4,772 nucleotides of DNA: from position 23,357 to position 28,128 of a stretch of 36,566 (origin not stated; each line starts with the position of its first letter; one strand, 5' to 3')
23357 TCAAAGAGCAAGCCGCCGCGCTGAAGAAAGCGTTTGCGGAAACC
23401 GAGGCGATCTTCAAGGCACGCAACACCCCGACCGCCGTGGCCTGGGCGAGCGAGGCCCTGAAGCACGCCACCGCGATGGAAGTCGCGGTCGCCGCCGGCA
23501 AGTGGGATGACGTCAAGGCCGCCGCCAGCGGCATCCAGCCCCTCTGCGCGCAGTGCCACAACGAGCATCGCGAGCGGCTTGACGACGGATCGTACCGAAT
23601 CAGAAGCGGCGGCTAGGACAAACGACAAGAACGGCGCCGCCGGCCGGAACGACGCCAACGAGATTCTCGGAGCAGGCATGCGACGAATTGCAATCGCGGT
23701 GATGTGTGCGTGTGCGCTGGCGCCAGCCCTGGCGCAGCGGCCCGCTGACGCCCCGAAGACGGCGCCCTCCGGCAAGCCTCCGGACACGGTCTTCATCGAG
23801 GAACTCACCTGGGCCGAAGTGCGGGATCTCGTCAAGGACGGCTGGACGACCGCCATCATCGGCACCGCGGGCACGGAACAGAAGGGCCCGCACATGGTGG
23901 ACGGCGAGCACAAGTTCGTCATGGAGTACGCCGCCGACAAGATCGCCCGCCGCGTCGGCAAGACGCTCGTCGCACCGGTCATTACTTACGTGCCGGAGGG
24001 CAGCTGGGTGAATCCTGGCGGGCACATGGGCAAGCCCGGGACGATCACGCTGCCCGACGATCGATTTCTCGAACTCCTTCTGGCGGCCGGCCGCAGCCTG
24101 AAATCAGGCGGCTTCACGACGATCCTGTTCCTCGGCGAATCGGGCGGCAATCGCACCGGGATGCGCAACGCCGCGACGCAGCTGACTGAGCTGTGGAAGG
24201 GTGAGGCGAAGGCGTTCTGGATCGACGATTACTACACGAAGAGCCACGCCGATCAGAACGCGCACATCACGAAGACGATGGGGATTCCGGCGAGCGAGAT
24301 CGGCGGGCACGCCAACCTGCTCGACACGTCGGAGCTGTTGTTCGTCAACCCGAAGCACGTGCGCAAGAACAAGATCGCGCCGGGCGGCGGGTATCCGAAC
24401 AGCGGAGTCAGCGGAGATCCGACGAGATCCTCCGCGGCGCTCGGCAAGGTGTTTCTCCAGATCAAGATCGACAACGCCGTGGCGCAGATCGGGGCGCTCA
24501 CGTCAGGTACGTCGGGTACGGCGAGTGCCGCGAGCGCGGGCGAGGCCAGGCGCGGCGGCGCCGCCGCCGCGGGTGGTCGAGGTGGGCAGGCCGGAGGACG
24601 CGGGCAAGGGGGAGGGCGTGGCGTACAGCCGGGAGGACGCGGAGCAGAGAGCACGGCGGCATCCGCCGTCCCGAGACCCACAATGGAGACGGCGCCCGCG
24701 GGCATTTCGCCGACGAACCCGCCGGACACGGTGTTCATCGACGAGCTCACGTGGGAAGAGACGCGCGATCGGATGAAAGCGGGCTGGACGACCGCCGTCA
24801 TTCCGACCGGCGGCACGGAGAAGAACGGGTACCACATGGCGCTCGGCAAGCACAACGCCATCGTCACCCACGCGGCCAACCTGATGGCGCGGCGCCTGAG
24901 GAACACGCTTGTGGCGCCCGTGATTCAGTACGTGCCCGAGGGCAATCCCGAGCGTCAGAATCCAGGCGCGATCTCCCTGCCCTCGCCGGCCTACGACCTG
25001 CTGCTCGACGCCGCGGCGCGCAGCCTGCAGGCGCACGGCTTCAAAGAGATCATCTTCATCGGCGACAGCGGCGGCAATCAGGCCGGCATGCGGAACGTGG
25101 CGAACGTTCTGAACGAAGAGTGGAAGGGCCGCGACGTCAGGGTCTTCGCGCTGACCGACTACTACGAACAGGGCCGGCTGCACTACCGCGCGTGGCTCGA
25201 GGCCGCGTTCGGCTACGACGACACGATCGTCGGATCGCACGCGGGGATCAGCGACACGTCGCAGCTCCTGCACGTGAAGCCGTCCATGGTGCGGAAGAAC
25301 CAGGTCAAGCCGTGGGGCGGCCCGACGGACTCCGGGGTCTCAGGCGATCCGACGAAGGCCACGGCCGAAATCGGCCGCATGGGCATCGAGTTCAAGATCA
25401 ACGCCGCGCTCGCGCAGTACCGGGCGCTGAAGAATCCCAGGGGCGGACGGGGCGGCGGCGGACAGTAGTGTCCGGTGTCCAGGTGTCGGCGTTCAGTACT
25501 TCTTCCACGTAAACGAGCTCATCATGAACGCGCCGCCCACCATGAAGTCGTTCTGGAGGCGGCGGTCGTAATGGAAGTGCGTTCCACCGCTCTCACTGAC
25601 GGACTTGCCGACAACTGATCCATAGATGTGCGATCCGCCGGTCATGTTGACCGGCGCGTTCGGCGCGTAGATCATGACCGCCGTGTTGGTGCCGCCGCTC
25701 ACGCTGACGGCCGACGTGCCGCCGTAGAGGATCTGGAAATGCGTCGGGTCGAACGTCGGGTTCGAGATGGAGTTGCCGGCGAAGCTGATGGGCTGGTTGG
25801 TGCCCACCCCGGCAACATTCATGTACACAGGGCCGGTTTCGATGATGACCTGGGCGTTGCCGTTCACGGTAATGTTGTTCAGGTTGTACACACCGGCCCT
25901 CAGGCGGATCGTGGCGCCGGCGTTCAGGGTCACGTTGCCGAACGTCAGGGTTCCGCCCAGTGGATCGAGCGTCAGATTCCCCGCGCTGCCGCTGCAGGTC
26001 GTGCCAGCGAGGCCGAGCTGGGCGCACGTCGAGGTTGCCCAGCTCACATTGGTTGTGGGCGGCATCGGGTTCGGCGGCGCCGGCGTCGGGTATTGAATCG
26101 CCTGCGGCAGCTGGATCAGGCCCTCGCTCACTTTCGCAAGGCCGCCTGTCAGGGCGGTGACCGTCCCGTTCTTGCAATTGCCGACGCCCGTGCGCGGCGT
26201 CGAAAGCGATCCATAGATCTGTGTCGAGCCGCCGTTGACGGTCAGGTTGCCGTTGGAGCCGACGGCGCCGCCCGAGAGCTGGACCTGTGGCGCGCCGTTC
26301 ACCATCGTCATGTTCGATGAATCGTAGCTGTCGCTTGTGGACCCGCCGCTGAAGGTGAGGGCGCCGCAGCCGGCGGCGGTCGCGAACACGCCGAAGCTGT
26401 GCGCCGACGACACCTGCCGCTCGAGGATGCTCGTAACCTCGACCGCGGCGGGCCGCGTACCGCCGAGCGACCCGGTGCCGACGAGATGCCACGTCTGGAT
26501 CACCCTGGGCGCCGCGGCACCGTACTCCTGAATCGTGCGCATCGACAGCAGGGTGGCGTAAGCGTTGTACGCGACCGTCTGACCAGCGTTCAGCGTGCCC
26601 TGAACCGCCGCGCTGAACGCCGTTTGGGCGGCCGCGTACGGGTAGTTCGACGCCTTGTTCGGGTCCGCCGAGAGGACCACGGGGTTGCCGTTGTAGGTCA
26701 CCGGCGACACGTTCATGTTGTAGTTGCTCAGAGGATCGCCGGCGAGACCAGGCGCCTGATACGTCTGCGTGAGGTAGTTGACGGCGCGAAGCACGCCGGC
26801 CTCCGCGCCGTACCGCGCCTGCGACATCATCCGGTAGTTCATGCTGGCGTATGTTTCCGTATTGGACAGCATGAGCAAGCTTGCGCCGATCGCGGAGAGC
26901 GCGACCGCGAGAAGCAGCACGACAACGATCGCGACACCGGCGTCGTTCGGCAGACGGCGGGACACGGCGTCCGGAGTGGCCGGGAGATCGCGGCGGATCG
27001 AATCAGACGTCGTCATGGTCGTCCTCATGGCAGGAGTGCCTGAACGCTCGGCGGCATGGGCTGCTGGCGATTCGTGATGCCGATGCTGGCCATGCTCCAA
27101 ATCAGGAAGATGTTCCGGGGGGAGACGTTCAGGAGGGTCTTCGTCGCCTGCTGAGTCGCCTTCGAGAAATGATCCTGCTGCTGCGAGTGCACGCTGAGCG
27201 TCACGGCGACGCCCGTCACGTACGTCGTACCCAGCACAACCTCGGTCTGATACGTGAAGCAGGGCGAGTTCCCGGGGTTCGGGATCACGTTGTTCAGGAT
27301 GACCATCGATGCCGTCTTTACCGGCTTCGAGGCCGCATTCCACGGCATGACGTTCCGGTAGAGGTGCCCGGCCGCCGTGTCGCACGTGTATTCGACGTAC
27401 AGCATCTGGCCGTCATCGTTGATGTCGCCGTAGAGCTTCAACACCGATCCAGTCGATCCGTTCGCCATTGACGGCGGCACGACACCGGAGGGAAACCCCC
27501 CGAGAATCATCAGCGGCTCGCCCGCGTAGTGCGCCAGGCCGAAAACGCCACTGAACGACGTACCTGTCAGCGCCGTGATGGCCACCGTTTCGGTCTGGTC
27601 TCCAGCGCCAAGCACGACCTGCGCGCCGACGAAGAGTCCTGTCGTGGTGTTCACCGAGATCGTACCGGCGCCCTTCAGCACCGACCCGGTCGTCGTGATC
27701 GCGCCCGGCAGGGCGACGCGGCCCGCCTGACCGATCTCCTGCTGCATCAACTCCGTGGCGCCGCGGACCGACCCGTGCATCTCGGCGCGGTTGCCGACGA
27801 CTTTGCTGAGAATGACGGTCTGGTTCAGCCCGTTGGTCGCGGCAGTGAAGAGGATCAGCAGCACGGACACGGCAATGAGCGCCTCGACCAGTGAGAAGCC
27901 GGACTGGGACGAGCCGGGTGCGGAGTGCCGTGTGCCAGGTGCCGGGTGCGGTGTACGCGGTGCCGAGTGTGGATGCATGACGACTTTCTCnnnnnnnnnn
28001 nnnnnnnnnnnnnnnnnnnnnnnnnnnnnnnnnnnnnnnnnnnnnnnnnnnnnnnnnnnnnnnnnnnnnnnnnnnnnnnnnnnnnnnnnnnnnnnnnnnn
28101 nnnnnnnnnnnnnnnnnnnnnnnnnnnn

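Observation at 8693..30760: Recurrent GGRGG(R/Q)AGG low-complexity modules inserted in four unrelated exported proteins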

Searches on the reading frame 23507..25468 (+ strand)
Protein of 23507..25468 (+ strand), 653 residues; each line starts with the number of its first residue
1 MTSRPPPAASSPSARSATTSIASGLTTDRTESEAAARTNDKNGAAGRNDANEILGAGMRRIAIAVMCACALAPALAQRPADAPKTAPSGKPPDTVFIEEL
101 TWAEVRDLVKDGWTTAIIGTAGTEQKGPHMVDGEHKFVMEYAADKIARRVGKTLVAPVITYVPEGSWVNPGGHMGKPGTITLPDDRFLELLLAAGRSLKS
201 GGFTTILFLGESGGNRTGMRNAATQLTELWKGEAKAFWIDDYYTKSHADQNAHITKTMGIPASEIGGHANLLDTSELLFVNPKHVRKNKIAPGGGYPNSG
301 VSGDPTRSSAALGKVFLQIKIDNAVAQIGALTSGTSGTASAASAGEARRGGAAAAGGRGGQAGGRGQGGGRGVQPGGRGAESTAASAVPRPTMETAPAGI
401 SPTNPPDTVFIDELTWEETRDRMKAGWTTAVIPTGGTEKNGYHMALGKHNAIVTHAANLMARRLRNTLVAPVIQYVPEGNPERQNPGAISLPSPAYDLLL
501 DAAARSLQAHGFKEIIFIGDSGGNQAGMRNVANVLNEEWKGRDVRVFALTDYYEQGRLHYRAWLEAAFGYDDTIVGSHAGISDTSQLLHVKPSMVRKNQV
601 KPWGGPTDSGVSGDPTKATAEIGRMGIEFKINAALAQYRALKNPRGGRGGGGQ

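Call 7: search_protein_families(library=pfam, proteins=[window:23507-25468:+])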
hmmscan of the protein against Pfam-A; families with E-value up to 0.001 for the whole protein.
window:23507-25468:+ (653 aa): 1 family
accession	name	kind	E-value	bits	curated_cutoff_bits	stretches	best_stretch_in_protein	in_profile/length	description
PF02633.19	Creatininase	-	1.1e-68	231.7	31.3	2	413-629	2-229/238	Creatinine amidohydrolase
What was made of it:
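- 23678..25468 (+): Sec-exported tandem double creatininase-fold protein (host 3); the longest ORF starts at 23507, the true start is M58 at 23678. Pfam Creatininase, two stretches (call 7).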

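Call 11: find_homologous_proteins(query=window:23678-25468:+, max_evalue=1e-10)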
Query window:23678-25468:+ (596 aa): 1297 proteins with E <= 1e-10 among 8000 candidates; the best 120 are listed.
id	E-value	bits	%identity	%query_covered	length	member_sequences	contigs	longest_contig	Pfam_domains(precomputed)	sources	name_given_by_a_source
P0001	0.0e+0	1094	85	46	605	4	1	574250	PF02633.20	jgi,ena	-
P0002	0.0e+0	1087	79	100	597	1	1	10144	PF02633.20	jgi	jgi:creatinine amidohydrolase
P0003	0.0e+0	1083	78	98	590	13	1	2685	PF02633.20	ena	-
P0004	0.0e+0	1082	79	98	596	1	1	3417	PF02633.20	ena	-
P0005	0.0e+0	1081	80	100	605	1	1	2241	PF02633.20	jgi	jgi:creatinine amidohydrolase/Fe(II)-dependent formamide hydrolase-like protein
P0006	0.0e+0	1081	79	98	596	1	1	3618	PF02633.20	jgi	-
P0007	0.0e+0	1068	79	99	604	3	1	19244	PF02633.20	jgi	jgi:creatinine amidohydrolase/Fe(II)-dependent formamide hydrolase-like protein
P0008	0.0e+0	1040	78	97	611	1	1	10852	PF02633.20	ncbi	-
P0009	0.0e+0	1035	79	96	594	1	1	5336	PF02633.20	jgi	jgi:creatinine amidohydrolase/Fe(II)-dependent formamide hydrolase-like protein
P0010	0.0e+0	1033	77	99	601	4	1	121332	PF02633.20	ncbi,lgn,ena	-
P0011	0.0e+0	1014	76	98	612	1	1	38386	PF02633.20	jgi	jgi:creatinine amidohydrolase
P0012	0.0e+0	1011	85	44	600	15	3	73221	PF02633.20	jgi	jgi:creatinine amidohydrolase/Fe(II)-dependent formamide hydrolase-like protein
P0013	2.0e-298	1010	81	46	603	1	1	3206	PF02633.20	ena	-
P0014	4.9e-295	998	76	95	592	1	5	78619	PF02633.20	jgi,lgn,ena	-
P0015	9.4e-295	997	76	95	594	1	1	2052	PF02633.20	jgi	jgi:creatinine amidohydrolase/Fe(II)-dependent formamide hydrolase-like protein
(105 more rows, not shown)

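Call 18: find_related_loci(query=A1, collection=genome_contigs, flank=10000)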
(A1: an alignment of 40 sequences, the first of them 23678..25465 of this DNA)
Query A1 (596 aa) in genome_contigs; peptide patterns used: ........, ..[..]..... (x = any residue, [..] = any of these).
221 stretches matched a pattern; 170 encode a relative of the query (tblastn E <= 1e-3); the best 80 are kept; 80 distinct loci.
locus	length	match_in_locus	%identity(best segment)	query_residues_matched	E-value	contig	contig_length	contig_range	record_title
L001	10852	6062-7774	78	8-587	0e+0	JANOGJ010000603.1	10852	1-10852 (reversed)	MAG: Acidobacteriota bacterium isolate SOY_64_metabat_223_sub SOY_64_k141_4331567, whole genome shotgun sequence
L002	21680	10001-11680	75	19-587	0e+0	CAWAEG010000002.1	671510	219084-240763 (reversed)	MAG: uncultured Acidobacteriota bacterium isolate MFD00962.bin.1.162 genome assembly, contig: contig_11859, whole genome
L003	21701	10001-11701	71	2-587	0e+0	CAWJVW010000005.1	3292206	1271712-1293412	MAG: uncultured Acidobacteriota bacterium isolate MFD09206.bin.1.2 genome assembly, contig: contig_2535, whole genome sh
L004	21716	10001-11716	70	1-593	0e+0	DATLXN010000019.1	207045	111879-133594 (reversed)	MAG TPA_asm: Vicinamibacterales bacterium isolate SMAG_U13247 k141_170937, whole genome shotgun sequence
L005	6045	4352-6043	75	19-586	0e+0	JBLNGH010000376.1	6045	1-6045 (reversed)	MAG: Acidobacteriota bacterium isolate MAG25 PRJNA1068274_bin3_renamed_375, whole genome shotgun sequence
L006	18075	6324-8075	70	1-596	0e+0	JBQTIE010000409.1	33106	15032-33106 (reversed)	MAG: Acidobacteriota bacterium isolate SAR122 c_000000314792, whole genome shotgun sequence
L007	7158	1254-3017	72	1-583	0e+0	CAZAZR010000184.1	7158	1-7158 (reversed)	MAG TPA_asm: uncultured Solibacteraceae bacterium isolate SRP128246_co1_5 genome assembly, contig: NODE_28311_length_715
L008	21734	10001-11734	70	1-593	0e+0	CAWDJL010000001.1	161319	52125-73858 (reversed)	MAG: uncultured Acidobacteriota bacterium isolate MFD00962.bin.1.9 genome assembly, contig: contig_12671, whole genome s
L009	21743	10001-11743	70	1-596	0e+0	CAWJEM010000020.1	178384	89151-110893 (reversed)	MAG: uncultured Acidobacteriota bacterium isolate MFD04850.bin.1.250 genome assembly, contig: contig_71938, whole genome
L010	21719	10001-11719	74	19-596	0e+0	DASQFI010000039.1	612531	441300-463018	MAG TPA_asm: Vicinamibacterales bacterium isolate SMAG_U11776 k141_722382, whole genome shotgun sequence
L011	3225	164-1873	69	1-595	0e+0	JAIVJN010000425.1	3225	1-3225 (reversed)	MAG: Acidobacteria bacterium isolate MAG53 MTG53_23090, whole genome shotgun sequence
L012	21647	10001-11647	72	18-594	0e+0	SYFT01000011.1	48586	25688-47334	MAG: Acidobacteria bacterium isolate F1-60-MAGs081 F1-60__c40862, whole genome shotgun sequence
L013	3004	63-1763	72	22-594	0e+0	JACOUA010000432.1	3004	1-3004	MAG: Acidobacteria bacterium isolate NC_groundwater_58_Pr7_S-0.65um_66_18 FFV18_Sp65_scaffold_666466, whole genome shotg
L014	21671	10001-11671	73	18-587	0e+0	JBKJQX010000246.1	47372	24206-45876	MAG: Vicinamibacterales bacterium isolate ant_bin.512 k117_1952599, whole genome shotgun sequence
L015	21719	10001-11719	71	1-587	0e+0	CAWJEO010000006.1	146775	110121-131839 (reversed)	MAG: uncultured Acidobacteriota bacterium isolate MFD04850.bin.2.120 genome assembly, contig: contig_117892, whole genom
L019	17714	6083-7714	70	19-583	0e+0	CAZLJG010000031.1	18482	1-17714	MAG TPA_asm: uncultured Solibacteraceae bacterium isolate SRP302895_co1_15 genome assembly, contig: NODE_5643_length_184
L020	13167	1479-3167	70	8-583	0e+0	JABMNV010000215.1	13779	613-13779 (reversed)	MAG: Acidobacteria bacterium isolate bin.564 k141_5842255, whole genome shotgun sequence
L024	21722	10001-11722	71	20-585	0e+0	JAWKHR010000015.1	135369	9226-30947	MAG: Vicinamibacterales bacterium isolate BC2.43 BC2.43.fa-15, whole genome shotgun sequence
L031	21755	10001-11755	67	1-596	0e+0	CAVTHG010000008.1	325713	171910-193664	MAG: uncultured Acidobacteriota bacterium isolate MFD09212.bin.2.142 genome assembly, contig: contig_30737, whole genome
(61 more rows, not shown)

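Call 54: search_protein_families(library=ncbifam, proteins=[window:23678-25468:+, L012:12189-14462:+, L020:7463-8632:+, L024:4632-7787:-, L031:4779-7865:+, L019:15402-16691:-], max_evalue=0.01)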
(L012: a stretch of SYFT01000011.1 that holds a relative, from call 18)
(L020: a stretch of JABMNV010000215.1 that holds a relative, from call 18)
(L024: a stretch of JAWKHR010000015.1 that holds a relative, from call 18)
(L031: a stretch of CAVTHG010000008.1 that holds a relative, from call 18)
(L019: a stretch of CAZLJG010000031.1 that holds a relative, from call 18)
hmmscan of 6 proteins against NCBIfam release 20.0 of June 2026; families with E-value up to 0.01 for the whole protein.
window:23678-25468:+ (596 aa): 3 families
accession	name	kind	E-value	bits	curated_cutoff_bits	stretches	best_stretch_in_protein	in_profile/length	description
TIGR03964.1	mycofact_creat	equivalog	2.7e-37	128.5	172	2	356-545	3-164/228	mycofactocin biosynthesis peptidyl-dipeptidase MftE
TIGR04448.1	creatininase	equivalog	1.4e-30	106.8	235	2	356-543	1-189/246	creatininase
NF041098.2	diketo_inos_hlase_IolN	equivalog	1.1e-21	77.2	245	2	35-233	4-190/307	3-dehydro-scyllo-inosose hydrolase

L012:12189-14462:+ (758 aa): 5 families
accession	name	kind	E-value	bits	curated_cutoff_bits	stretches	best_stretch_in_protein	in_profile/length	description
TIGR03074.1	PQQ_membr_DH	subfamily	5.8e-87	292.3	832.65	3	239-544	319-605/783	membrane-bound PQQ-dependent dehydrogenase, glucose/quinate/shikimate family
TIGR04528.1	acido_non_PQQ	subfamily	4.2e-54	184.1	650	3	239-432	132-314/493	acido-empty-quinoprotein group A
TIGR03075.1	PQQ_enz_alc_DH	subfamily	3.4e-51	174.4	480.05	3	238-428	149-339/530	PQQ-dependent dehydrogenase, methanol/ethanol family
TIGR03300.1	assembly_YfgL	equivalog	1.8e-09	36.8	285.2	1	61-139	29-96/377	outer membrane protein assembly factor BamB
NF008351.0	PRK11138.1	equivalog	1.6e-08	33.4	423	1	54-135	26-104/394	outer membrane protein assembly factor BamB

L020:7463-8632:+ (390 aa): 3 families
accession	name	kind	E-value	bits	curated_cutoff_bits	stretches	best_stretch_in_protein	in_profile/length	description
NF035926.1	scyF_NHL_VPEP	equivalog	5.2e-14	52.2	350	1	172-382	67-272/376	scytonemin biosynthesis PEP-CTERM protein ScyF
TIGR03866.1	PQQ_ABC_repeats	subfamily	5.2e-05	22.4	287.3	1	268-348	9-82/310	PQQ-dependent catabolism-associated beta-propeller protein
TIGR02276.1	beta_rpt_yvtn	repeat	0.0055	16.7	27.85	0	321-348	6-33/42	beta-propeller repeat protein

L024:4632-7787:- (1052 aa): 7 families
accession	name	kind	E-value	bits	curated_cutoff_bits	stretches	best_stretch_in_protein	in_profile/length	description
NF033523.0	lasso_peptidase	equivalog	7.2e-24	84.5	400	2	831-1014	470-637/638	Atxe2 family lasso peptide isopeptidase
NF053518.1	DipepPtdsDpp5Prph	equivalog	8.7e-16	57.6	900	1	841-1015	492-655/655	dipeptidyl-peptidase Dpp5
NF050058.1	e_dPHAscl_type1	hypoth_equivalog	1.1e-07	31.7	150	1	834-969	83-199/276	extracellular catalytic domain type 1 short-chain-length polyhydroxyalkanoate depolymerase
NF052354.1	EstLipQMycob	equivalog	5.8e-05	21.9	700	1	930-985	312-367/418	esterase LipQ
NF052610.1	macro_16_ester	equivalog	0.0017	17.8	420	1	941-993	216-264/281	alpha/beta fold macrolide esterase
NF041902.1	pecacetest_PaeX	equivalog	0.0068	15.4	550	0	939-1015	229-305/318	pectin acetylesterase PaeX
NF007857.0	PRK10566.1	equivalog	0.0094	15.8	201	0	941-985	181-223/249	esterase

L031:4779-7865:+ (1029 aa): 62 families (the best 25 are shown)
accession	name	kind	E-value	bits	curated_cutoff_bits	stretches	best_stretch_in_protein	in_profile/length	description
TIGR02800.1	propeller_TolB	equivalog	2.4e-63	214.5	343.15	3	343-481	240-381/418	Tol-Pal system beta propeller repeat protein TolB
NF002183.0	PRK01029.1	equivalog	2e-42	145.8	405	5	92-194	273-378/429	Tol-Pal system protein TolB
NF051886.1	XaaProDiPepCaul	equivalog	1.2e-33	116.8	500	2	910-1009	299-397/398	Xaa-Pro dipeptidase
NF033523.0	lasso_peptidase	equivalog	3.7e-31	108.6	400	5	65-146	55-135/638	Atxe2 family lasso peptide isopeptidase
NF053518.1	DipepPtdsDpp5Prph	equivalog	2.5e-24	85.8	900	3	80-161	43-124/655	dipeptidyl-peptidase Dpp5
NF003124.0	PRK04043.1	equivalog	2.2e-12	46.5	428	2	151-221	241-311/419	Tol-Pal system protein TolB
NF006056.0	PRK08204.1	subfamily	8.5e-12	44.6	391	2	945-989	339-383/449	hypothetical protein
TIGR01224.1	hutI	equivalog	1.1e-11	44.2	298.15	2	911-1008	275-377/377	imidazolonepropionase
NF006055.0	PRK08203.1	equivalog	1.9e-11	43.2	532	2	941-986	347-391/455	8-oxoguanine deaminase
NF009060.0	PRK12394.1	equivalog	3e-11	42.7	442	2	615-700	5-91/381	metallo-dependent hydrolase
NF006689.0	PRK09237.1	equivalog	1.6e-10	40.1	371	1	614-708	4-100/383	amidohydrolase/deacetylase family metallohydrolase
NF011990.0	PRK15446.2-6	subfamily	2.4e-09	36.4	233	2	952-1010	330-383/390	alpha-D-ribose 1-methylphosphonate 5-triphosphate diphosphatase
TIGR02318.1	phosphono_phnM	equivalog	1.1e-08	34.4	390.55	1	947-1007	319-373/376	phosphonate metabolism protein PhnM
NF005557.0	PRK07228.1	equivalog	1.4e-08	33.9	522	2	626-678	14-66/445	5'-deoxyadenosine deaminase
NF006549.0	PRK09045.1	equivalog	2e-08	33.3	540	1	950-986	343-379/444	TRZ/ATZ family hydrolase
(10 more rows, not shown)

L019:15402-16691:- (430 aa): 65 families (the best 25 are shown)
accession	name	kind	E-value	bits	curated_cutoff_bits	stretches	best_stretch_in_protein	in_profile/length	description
NF006580.0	PRK09105.1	subfamily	6.6e-71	239.1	444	1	78-418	43-372/375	pyridoxal phosphate-dependent aminotransferase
TIGR01141.1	hisC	equivalog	4.6e-70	236.2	276.55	1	77-415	16-348/349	histidinol-phosphate transaminase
NF002878.0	PRK03321.1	subfamily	2.7e-66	223.7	374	1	76-416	17-348/352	histidinol-phosphate transaminase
NF051461.1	pyoverd_PtaA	equivalog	4.1e-65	219.8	500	1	75-414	28-357/359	pyoverdine biosynthesis transaminase PtaA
NF003496.0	PRK05166.1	equivalog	5.6e-57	193.2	540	1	84-418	39-371/373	histidinol-phosphate transaminase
TIGR01140.1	L_thr_O3P_dcar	equivalog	4.7e-48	164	290.55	1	74-407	10-324/331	threonine-phosphate decarboxylase CobD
NF006014.0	PRK08153.1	equivalog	1.1e-45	156.1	510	1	84-418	36-365/370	pyridoxal phosphate-dependent aminotransferase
NF002877.0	PRK03317.1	equivalog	1e-42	146.3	409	1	76-417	27-367/374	histidinol-phosphate transaminase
NF002726.0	PRK02610.1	equivalog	7e-38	130.5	391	1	127-418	82-370/374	histidinol-phosphate transaminase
NF005915.1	PRK07908.1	equivalog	6.2e-35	121.1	360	1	89-411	20-329/332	Rv2231c family histidinol phosphate aminotransferase CobC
NF053748.1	bifunc_CobBC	exception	3.4e-31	108.4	950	1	100-408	499-791/797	bifunctional hydrogenobyrinic acid a,c-diamide synthase/histidinol phosphate aminotransferase CobBC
NF041364.1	GntC_guanitoxin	equivalog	3.1e-27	95.4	415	1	113-404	31-343/356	guanitoxin biosynthesis PLP-dependent (S)-gamma-hydroxy-L-arginine cyclodehydratase GntC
NF004770.0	PRK06108.1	subfamily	4.9e-20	71.7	422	1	128-352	86-319/396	pyridoxal phosphate-dependent aminotransferase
NF006225.0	PRK08354.1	equivalog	2.6e-19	69.8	288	1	137-416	61-315/318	putative aminotransferase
NF004870.0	PRK06225.1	equivalog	7.4e-19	67.7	351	1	84-349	31-296/380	pyridoxal phosphate-dependent aminotransferase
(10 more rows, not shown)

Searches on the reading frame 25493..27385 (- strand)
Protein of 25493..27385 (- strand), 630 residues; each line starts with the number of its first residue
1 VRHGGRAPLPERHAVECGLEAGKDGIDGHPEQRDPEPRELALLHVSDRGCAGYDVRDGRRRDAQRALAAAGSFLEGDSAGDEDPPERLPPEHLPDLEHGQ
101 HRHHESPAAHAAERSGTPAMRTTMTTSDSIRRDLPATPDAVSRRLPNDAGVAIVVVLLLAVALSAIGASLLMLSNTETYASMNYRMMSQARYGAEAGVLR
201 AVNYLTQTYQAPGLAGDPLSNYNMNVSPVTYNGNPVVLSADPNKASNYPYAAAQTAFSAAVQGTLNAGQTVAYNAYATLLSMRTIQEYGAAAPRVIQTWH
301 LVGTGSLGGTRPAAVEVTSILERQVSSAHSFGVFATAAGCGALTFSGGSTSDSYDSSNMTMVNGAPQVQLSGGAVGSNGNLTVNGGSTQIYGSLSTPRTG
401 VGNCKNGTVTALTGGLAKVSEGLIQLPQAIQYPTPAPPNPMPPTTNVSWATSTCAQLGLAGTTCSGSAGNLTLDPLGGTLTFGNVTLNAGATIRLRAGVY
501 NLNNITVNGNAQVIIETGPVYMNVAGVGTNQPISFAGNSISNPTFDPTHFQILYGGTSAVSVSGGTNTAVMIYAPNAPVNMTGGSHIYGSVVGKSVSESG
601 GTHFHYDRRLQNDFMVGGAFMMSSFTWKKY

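Call 8: search_protein_families(library=pfam, proteins=[window:25493-27385:-])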
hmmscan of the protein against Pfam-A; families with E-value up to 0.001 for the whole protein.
window:25493-27385:- (630 aa): 1 family
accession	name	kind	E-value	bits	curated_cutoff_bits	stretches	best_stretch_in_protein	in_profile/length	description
PF23981.1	DUF7305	-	2.2e-13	50.9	27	1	460-612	40-184/185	Domain of unknown function (DUF7305)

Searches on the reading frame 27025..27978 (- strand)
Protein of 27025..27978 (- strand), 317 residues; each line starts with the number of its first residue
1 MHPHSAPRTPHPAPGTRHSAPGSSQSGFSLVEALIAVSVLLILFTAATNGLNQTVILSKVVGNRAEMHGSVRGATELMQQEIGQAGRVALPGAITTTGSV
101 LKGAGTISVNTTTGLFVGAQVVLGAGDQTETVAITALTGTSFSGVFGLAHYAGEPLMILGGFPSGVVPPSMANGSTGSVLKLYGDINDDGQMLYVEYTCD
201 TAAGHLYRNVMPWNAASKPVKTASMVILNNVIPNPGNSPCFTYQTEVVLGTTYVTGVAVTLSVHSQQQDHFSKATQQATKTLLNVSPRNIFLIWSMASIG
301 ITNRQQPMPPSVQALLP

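Call 8: search_protein_families(library=pfam, proteins=[window:27025-27978:-])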
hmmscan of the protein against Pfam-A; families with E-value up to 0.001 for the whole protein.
window:27025-27978:- (317 aa): 1 family
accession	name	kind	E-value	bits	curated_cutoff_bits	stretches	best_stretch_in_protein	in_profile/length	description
PF07963.17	N_methyl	-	6.8e-06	25.9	21.2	1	23-47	2-26/27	Prokaryotic N-terminal methylation motif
